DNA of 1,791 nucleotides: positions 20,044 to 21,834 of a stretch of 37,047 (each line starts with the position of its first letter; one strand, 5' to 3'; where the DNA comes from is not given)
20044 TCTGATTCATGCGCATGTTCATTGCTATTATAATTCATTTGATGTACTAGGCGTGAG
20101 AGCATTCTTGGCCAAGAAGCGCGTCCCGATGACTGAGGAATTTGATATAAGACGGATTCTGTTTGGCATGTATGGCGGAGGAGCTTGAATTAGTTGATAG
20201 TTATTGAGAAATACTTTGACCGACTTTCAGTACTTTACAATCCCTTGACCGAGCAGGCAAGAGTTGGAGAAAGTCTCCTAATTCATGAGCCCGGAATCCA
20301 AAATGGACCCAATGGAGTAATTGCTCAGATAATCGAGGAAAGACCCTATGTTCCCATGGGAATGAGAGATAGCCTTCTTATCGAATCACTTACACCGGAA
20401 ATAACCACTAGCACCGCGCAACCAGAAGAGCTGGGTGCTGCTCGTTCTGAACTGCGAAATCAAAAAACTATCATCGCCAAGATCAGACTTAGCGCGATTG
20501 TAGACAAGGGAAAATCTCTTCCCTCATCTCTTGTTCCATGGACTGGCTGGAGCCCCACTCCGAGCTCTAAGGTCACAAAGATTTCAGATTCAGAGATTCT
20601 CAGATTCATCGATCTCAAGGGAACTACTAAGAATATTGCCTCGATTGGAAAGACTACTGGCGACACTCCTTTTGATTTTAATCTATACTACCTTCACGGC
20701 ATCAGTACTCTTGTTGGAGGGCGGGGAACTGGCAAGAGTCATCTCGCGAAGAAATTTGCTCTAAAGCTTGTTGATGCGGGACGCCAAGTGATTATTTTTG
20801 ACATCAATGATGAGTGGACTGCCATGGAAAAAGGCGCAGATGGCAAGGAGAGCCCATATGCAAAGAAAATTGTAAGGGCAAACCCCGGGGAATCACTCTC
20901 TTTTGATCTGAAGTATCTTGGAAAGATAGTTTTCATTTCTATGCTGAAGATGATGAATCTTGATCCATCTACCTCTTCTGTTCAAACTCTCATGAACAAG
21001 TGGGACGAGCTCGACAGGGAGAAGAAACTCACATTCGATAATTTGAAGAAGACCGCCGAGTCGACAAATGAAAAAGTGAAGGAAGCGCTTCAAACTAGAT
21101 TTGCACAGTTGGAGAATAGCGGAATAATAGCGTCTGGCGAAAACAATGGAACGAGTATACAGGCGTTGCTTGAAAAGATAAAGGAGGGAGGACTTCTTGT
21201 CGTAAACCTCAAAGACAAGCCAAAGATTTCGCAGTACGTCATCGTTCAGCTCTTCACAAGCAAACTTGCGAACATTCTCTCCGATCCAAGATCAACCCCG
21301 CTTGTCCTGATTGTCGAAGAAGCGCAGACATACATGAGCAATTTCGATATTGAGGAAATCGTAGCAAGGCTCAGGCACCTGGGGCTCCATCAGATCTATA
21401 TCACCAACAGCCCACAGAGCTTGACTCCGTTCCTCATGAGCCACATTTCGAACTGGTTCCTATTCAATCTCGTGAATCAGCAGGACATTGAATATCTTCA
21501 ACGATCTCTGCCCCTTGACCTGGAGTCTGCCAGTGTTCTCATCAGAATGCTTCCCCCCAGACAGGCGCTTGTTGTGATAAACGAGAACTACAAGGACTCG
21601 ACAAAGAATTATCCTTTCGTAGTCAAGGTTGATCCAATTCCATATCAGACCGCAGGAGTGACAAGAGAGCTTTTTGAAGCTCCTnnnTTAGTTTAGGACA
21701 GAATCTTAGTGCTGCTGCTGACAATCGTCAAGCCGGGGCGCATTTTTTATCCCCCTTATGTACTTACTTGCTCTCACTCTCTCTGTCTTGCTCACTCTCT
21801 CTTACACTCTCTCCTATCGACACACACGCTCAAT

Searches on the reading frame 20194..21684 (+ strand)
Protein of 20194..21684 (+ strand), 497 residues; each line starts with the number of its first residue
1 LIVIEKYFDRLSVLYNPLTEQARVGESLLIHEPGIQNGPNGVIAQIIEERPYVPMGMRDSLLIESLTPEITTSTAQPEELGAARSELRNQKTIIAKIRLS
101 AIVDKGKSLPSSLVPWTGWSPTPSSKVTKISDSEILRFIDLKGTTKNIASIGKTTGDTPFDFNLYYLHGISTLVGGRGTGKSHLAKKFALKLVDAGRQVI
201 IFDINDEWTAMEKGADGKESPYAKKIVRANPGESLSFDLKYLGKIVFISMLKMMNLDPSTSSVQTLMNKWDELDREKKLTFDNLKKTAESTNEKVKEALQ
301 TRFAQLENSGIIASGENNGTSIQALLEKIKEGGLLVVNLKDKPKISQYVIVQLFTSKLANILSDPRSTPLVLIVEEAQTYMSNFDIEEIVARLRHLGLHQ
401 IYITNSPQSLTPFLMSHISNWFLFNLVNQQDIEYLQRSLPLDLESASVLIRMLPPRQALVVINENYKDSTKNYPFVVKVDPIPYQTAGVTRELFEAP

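Call 8: search_protein_families(library=pfam, proteins=[window:20194-21684:+], max_evalue=0.01)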
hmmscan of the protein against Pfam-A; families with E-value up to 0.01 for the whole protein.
window:20194-21684:+ (497 aa): 5 families
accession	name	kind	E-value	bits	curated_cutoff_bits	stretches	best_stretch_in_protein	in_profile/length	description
PF01935.23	DUF87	-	3.8e-10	40.7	23.2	1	175-356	30-218/220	Helicase HerA, central domain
PF13401.12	AAA_22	-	2.3e-05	25.2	27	0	169-206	6-43/130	AAA domain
PF13173.12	AAA_14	-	0.0017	18.8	27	0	170-216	4-49/129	AAA domain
PF01656.29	CbiA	-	0.0048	17.3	25.4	0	178-331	9-98/125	CobQ/CobB/MinD/ParA nucleotide binding domain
PF13191.12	AAA_16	-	0.0087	17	32.6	0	172-199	28-55/167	AAA ATPase domain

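Call 122: search_protein_families(library=padloc, proteins=[window:20194-21684:+], max_evalue=0.001)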
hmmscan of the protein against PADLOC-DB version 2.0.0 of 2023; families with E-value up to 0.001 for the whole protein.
window:20194-21684:+ (497 aa): 8 families
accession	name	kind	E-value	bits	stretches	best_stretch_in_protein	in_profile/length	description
PDLC04140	mad8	-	1.6e-20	71.9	1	168-461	27-287/314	mads_8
PDLC04105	HerA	-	1.9e-06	24.8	1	322-461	367-523/576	-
PDLC02185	HerA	-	3.2e-06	24.1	0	366-459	443-547/585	-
PDLC04103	HerA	-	1.2e-05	21.9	0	172-252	176-251/579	-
PDLC04100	HerA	-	1.8e-05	21.7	0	366-438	437-520/580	-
PDLC04097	HerA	-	3e-05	20.8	1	386-460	505-579/618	-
PDLC04102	HerA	-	0.00032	17.2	0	364-461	500-607/654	-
PDLC02452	BrxA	-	0.00062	17.5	0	276-328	126-174/204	BrxA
